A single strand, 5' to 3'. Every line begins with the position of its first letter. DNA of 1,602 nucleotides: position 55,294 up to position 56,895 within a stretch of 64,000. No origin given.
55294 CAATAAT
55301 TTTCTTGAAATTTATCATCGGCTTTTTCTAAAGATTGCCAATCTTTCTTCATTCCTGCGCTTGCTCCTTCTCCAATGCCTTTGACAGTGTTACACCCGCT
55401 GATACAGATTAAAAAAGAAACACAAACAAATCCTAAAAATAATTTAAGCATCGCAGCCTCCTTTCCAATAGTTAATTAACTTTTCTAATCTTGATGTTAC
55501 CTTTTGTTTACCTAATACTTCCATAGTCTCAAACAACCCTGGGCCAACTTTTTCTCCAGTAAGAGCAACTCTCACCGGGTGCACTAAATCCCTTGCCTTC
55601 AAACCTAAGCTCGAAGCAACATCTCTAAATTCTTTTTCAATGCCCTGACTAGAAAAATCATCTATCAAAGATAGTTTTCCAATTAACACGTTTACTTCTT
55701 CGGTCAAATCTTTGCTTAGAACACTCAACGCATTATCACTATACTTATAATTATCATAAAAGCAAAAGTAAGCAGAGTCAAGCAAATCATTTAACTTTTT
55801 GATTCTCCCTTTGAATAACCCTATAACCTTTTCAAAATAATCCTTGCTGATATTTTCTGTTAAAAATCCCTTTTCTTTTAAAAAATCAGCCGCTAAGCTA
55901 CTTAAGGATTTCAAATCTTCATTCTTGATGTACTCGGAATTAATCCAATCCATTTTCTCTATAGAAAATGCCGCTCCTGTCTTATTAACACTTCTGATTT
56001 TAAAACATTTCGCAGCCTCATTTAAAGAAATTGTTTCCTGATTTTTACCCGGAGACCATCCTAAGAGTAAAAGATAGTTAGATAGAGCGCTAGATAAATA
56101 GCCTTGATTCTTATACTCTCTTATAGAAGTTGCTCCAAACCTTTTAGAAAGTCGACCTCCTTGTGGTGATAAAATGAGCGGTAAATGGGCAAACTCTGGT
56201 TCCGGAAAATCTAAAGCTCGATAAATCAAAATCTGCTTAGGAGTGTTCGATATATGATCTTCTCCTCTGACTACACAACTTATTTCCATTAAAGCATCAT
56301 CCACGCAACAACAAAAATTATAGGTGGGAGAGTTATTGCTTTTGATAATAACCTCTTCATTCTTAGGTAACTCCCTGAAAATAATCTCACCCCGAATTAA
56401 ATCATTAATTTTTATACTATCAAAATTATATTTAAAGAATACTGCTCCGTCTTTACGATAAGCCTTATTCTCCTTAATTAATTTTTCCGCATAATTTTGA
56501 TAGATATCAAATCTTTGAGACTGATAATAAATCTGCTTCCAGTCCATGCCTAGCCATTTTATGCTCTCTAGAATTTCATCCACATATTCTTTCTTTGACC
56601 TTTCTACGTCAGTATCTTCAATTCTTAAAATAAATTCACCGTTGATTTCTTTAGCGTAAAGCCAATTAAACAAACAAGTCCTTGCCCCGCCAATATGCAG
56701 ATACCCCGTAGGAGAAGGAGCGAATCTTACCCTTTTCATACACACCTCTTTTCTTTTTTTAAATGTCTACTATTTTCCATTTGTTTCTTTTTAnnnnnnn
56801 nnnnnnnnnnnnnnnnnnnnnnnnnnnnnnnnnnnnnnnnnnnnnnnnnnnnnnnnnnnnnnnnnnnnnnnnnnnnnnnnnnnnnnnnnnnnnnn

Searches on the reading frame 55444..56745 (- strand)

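Call 39: search_protein_families(library=pfam, proteins=[window:55444-56745:-], max_evalue=1e-8)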
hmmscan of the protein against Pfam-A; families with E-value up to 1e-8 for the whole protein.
window:55444-56745:- (433 aa): 2 families
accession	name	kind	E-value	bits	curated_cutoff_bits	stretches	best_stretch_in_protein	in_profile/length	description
PF00749.27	tRNA-synt_1c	-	1.4e-86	290.8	23.4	2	5-99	3-98/314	tRNA synthetases class I (E and Q), catalytic domain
PF19269.4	Anticodon_2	-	1.3e-28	100.6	23.6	1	292-424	9-141/141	Anticodon binding domain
